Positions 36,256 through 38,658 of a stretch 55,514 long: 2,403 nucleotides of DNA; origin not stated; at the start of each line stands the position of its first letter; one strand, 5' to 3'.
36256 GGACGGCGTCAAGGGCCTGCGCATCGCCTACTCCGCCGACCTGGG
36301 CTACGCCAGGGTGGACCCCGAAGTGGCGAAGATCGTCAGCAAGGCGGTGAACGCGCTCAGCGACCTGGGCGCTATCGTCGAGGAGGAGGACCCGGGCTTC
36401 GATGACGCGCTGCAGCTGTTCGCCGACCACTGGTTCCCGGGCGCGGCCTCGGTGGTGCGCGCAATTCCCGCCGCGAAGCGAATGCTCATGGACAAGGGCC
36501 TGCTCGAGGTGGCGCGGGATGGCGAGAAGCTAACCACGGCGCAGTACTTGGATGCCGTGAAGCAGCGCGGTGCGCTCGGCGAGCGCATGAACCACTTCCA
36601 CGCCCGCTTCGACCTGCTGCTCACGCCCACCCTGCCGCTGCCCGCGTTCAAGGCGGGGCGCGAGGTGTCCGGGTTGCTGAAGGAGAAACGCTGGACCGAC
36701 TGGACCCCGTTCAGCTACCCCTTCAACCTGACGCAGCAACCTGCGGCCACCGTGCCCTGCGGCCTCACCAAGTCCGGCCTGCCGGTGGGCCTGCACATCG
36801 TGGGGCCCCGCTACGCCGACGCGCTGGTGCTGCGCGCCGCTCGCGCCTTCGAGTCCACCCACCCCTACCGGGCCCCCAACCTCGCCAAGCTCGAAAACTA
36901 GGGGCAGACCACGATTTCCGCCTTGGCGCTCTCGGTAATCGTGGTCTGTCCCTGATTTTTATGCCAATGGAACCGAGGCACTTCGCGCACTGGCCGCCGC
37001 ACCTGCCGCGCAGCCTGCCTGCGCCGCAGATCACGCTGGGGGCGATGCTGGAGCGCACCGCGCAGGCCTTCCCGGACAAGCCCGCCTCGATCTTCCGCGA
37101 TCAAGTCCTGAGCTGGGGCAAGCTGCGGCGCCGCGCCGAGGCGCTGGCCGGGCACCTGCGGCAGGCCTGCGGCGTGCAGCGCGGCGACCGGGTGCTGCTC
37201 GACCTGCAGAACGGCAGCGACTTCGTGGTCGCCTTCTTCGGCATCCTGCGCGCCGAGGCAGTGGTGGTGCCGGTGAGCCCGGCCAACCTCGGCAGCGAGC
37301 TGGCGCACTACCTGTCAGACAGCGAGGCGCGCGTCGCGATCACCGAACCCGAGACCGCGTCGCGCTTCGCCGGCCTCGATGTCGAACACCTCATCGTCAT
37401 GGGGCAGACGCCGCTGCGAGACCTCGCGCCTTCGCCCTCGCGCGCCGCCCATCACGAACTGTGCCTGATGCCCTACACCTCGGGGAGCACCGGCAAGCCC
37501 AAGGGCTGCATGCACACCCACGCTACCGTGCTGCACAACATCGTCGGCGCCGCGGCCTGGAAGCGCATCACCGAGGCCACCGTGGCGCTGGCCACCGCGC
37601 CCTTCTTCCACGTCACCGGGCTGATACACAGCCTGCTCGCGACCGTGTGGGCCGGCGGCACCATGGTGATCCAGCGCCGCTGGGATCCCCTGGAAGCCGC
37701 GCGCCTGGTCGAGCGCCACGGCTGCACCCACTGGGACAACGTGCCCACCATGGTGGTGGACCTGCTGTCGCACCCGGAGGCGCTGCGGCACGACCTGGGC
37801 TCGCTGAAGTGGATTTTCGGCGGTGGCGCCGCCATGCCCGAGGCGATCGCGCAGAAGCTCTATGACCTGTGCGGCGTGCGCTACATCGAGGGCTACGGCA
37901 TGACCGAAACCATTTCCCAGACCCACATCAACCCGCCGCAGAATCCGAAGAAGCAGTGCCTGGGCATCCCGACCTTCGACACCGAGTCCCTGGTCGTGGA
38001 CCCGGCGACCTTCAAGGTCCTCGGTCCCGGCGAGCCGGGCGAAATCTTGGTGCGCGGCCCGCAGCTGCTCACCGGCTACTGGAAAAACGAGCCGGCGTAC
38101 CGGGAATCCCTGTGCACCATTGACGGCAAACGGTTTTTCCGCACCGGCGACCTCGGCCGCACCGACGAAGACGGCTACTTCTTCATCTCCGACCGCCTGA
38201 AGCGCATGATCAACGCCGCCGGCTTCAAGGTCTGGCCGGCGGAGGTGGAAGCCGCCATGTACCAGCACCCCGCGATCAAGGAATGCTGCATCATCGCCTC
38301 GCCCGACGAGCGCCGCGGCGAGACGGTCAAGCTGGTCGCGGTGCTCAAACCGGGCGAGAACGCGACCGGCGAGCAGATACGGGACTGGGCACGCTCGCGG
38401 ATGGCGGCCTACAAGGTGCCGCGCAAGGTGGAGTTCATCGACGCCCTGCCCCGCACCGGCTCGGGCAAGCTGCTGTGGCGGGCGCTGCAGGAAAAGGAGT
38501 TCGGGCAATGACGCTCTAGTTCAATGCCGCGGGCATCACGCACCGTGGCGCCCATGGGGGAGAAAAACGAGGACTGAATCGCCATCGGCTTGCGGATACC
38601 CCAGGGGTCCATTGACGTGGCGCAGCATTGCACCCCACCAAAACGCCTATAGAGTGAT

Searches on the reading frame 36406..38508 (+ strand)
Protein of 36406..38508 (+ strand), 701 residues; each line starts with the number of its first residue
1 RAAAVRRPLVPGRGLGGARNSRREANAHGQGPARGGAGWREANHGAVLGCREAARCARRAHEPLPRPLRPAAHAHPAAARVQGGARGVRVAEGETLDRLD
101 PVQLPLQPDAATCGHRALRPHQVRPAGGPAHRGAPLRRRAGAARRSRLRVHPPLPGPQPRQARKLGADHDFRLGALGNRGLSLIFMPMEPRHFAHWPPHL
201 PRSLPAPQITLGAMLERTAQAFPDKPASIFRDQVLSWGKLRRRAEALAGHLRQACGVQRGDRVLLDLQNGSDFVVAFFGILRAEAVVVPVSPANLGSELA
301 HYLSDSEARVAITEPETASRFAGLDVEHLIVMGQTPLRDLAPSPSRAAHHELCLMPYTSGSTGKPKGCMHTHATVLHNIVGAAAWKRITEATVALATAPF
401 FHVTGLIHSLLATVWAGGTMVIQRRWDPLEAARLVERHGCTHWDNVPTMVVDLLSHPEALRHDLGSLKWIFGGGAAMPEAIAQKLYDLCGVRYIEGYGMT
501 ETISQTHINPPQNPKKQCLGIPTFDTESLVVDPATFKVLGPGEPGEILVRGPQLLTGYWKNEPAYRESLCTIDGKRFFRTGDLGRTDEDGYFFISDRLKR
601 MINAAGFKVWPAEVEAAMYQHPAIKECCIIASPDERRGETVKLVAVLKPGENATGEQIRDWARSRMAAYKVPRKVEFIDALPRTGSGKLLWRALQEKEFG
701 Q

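Call 19: search_protein_families(library=pfam, proteins=[window:36406-38508:+])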
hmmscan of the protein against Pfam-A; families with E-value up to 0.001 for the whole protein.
window:36406-38508:+ (701 aa): 2 families
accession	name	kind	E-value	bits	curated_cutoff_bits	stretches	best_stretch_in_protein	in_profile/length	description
PF00501.34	AMP-binding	-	2.3e-89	300.3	29.9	1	215-559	1-384/384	AMP-binding enzyme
PF13193.12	AMP-binding_C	-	4e-22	79.3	24.5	1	613-688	1-76/76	AMP-binding enzyme C-terminal domain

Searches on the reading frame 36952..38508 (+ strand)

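Call 62: search_protein_families(library=ncbifam, proteins=[window:36952-38508:+], max_evalue=0.00001)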
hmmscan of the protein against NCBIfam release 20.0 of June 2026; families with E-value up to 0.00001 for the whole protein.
window:36952-38508:+ (519 aa): 108 families (the best 25 are shown)
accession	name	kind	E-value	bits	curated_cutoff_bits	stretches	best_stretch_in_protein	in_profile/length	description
NF006181.0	PRK08314.1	subfamily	1.3e-218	726.8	705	2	157-517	193-555/563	long-chain-fatty-acid--CoA ligase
NF004837.0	PRK06187.1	subfamily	3.4e-109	365.5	476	1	26-515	7-521/531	long-chain-fatty-acid--CoA ligase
NF006182.0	PRK08316.1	subfamily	2.1e-94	316.9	663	1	26-515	10-516/523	fatty acyl-CoA synthetase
NF004114.0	PRK05605.1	equivalog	5.7e-92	308.9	766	2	160-515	213-568/575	long-chain-fatty-acid--CoA ligase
NF004822.0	PRK06178.1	equivalog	8.8e-90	301.9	782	2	164-514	209-565/571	acyl-CoA synthetase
NF005220.0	PRK06710.1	equivalog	2.1e-83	280.3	1116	2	168-516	206-553/563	long-chain-fatty-acid--CoA ligase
NF006523.0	PRK08974.1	equivalog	5.5e-81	272.4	884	2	167-516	205-553/561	long-chain-fatty-acid--CoA ligase FadD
NF004229.0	PRK05677.1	subfamily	1.9e-80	271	879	2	166-517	205-556/563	long-chain-fatty-acid--CoA ligase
NF009233.0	PRK12583.1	subfamily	2.5e-80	270.5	832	2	162-511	195-545/558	fatty acid CoA ligase family protein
NF005801.1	PRK07656.1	equivalog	9.9e-80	268.6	657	1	28-512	2-499/500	FadD3 family acyl-CoA ligase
NF004797.0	PRK06145.1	equivalog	3.3e-79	266.5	850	1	28-514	3-493/499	acyl-CoA synthetase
NF005463.0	PRK07059.1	subfamily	6.3e-79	265.9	869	2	162-515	198-555/557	long-chain-fatty-acid--CoA ligase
TIGR03205.1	pimA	equivalog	4.1e-78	263.1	705.6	2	168-508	192-536/541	dicarboxylate--CoA ligase PimA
NF006572.0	PRK09088.1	equivalog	1.1e-76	258.5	696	1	53-514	29-485/491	acyl-CoA synthetase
NF005307.0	PRK06839.1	equivalog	3.2e-76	257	748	1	33-514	8-491/496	o-succinylbenzoate--CoA ligase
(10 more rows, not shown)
